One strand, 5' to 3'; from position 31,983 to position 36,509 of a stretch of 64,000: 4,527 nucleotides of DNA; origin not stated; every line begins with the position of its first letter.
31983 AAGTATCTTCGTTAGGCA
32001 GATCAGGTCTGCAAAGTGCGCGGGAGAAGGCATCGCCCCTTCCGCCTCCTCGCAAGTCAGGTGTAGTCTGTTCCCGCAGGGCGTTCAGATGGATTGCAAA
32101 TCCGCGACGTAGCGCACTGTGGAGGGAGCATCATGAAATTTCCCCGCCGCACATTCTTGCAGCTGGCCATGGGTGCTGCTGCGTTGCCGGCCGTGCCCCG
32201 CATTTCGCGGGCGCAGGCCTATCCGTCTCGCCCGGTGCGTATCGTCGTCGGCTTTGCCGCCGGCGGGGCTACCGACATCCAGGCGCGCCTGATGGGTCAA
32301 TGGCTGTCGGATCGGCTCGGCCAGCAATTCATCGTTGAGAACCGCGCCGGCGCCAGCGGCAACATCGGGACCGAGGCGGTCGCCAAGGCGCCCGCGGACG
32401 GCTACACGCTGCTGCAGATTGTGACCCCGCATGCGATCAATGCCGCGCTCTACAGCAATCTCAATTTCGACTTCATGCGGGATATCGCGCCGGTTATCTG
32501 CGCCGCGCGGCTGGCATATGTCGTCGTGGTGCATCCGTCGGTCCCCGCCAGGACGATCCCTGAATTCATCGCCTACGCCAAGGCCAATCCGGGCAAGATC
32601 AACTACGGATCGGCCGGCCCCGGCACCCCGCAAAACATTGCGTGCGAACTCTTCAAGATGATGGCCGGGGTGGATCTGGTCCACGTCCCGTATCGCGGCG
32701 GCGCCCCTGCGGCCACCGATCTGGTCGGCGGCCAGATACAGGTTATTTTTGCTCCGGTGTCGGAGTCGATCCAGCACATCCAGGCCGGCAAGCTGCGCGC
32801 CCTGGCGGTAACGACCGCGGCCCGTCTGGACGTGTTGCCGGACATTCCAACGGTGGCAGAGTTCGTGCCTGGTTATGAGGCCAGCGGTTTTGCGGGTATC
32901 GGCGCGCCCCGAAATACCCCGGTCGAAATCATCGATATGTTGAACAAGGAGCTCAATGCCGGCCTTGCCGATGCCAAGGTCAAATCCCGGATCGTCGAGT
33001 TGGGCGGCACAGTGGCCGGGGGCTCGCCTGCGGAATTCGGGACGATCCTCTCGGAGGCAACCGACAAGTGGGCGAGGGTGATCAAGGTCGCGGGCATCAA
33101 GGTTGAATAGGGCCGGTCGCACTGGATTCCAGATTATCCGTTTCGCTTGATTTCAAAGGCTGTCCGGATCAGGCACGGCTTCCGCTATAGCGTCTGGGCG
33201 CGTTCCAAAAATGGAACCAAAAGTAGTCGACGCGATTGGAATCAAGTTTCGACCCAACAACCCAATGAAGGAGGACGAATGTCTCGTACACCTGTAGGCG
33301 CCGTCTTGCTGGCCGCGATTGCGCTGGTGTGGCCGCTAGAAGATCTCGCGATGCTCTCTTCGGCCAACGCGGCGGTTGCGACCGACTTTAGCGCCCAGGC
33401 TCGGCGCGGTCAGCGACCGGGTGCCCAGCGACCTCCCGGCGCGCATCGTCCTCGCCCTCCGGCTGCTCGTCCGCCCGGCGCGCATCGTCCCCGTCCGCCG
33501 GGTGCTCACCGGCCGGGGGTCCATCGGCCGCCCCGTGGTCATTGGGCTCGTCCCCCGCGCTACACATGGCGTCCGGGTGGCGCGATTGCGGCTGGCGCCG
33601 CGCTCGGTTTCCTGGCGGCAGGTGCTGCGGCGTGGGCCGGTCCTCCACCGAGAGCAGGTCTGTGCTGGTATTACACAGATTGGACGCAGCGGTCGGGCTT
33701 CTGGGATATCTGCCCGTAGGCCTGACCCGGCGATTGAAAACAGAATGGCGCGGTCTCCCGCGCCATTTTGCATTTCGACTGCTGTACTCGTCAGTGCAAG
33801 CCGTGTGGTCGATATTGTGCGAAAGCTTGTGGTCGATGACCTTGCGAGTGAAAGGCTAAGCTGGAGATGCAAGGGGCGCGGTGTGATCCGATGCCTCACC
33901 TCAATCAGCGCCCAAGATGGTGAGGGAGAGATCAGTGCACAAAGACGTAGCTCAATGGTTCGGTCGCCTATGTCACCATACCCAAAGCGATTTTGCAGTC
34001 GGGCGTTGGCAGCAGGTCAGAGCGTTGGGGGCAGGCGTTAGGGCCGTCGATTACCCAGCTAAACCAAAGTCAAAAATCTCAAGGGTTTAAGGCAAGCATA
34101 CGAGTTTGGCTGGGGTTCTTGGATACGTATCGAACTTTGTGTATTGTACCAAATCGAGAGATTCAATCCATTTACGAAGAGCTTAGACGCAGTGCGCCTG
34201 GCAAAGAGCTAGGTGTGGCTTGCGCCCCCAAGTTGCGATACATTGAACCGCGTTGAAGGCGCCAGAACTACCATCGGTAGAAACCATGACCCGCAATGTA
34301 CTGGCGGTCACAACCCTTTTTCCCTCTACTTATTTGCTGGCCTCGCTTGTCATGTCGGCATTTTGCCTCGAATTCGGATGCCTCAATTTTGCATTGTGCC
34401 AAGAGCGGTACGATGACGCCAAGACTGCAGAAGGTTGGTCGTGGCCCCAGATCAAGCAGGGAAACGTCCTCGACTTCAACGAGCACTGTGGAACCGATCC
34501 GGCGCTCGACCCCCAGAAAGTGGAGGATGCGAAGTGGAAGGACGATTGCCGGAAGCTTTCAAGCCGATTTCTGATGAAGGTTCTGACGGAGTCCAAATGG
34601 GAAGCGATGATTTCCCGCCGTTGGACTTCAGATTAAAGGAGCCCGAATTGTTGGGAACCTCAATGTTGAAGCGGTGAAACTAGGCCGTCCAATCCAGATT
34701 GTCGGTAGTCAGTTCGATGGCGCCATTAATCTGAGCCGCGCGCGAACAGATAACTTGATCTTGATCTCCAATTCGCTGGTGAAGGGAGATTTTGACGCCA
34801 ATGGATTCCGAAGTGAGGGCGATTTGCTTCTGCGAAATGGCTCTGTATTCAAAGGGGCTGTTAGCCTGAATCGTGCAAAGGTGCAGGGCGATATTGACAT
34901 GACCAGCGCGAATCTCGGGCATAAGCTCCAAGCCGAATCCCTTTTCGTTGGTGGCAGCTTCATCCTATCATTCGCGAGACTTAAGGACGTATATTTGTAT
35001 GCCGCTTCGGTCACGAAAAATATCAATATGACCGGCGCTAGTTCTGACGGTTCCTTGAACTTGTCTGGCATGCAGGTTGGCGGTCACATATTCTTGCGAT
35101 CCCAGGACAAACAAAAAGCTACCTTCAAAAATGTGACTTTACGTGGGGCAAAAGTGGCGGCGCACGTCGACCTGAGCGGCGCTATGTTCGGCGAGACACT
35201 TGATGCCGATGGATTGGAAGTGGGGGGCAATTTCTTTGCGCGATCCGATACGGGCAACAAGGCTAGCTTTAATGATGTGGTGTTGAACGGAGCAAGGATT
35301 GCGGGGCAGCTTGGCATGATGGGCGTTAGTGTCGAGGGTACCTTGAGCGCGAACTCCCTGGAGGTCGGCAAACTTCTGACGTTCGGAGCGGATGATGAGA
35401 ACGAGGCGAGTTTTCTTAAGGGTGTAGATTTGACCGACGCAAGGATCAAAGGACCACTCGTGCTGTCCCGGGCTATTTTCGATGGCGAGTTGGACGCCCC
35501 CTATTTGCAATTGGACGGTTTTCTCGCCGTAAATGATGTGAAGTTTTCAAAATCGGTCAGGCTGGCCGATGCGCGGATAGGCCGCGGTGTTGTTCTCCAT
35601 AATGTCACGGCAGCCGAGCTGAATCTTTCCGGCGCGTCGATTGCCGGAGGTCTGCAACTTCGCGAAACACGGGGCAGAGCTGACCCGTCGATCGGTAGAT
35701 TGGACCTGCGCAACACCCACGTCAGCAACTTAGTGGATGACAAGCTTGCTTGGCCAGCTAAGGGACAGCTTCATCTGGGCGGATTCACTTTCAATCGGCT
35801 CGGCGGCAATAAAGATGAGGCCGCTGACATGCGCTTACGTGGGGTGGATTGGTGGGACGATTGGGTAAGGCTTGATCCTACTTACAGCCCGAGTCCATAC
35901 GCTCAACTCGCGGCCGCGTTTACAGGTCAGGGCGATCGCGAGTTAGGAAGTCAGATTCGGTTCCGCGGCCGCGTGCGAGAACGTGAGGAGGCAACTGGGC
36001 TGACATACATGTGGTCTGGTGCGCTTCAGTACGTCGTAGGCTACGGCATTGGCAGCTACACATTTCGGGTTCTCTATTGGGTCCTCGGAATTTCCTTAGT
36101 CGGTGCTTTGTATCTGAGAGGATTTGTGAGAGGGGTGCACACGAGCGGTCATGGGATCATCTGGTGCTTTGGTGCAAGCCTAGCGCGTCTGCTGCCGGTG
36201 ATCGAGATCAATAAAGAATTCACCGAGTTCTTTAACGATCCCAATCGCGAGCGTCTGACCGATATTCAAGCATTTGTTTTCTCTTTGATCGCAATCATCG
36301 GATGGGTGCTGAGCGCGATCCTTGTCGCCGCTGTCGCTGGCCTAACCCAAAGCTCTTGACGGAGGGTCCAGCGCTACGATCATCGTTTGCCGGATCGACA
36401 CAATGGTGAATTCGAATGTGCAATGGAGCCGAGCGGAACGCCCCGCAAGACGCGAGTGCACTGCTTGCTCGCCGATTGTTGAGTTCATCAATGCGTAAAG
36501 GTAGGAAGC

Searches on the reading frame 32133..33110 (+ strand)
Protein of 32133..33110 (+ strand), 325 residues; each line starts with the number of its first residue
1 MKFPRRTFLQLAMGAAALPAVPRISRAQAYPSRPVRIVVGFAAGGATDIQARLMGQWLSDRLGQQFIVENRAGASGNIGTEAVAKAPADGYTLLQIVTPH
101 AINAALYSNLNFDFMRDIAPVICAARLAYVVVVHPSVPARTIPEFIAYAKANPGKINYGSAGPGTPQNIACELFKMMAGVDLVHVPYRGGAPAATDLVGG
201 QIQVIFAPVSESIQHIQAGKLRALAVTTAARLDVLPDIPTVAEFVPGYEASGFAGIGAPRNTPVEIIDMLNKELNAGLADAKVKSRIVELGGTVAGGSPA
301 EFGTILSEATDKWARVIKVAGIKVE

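Call 68: find_encoding_contigs(protein=window:32133-33110:+, flank=10000, max_places=8)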
Protein window:32133-33110:+ (325 aa): no gene with exactly this product is on record in the collection.

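Call 69: find_related_loci(query=window:32133-33110:+, collection=metagenome_contigs, flank=6000)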
Query window:32133-33110:+ (325 aa) in metagenome_contigs; peptide patterns used: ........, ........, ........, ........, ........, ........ (x = any residue, [..] = any of these).
600 stretches matched a pattern (row limit reached: there are more); 587 encode a relative of the query (tblastn E <= 1e-3); the best 80 are kept; 80 distinct loci.
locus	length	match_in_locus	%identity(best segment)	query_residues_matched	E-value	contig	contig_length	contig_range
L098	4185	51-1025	91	1-325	0e+0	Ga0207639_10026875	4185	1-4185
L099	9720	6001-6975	88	1-325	0e+0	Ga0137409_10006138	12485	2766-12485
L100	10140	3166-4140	88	1-325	0e+0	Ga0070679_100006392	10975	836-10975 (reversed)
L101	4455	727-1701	88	1-325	0e+0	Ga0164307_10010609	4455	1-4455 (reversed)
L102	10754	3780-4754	86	1-325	0e+0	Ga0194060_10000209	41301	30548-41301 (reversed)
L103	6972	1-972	87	2-325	0e+0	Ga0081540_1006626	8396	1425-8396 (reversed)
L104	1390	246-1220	86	1-325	0e+0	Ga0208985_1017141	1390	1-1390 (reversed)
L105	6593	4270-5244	89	1-325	0e+0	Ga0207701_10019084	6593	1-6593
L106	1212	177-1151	91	1-325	0e+0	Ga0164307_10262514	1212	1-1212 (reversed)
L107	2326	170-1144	86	1-325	0e+0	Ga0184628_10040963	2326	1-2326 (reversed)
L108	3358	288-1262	88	1-325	0e+0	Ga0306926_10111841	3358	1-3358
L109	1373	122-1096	86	1-325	0e+0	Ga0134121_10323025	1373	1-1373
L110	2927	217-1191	88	1-325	0e+0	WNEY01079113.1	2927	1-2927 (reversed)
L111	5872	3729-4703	88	1-325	0e+0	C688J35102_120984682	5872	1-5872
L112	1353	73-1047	83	1-325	0e+0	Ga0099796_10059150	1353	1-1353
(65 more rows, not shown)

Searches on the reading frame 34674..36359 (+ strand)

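Call 19: search_protein_families(library=pfam, max_evalue=0.01, proteins=[window:34674-36359:+])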
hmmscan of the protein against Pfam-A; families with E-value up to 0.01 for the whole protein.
window:34674-36359:+ (561 aa): 2 families
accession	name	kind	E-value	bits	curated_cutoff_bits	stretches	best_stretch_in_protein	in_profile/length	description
PF13576.12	Pentapeptide_3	-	3.2e-14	53.3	27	0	55-81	2-28/48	Pentapeptide repeats (9 copies)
PF04519.19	Bactofilin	-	0.0098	16.6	27.9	0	13-77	24-83/98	Polymer-forming cytoskeletal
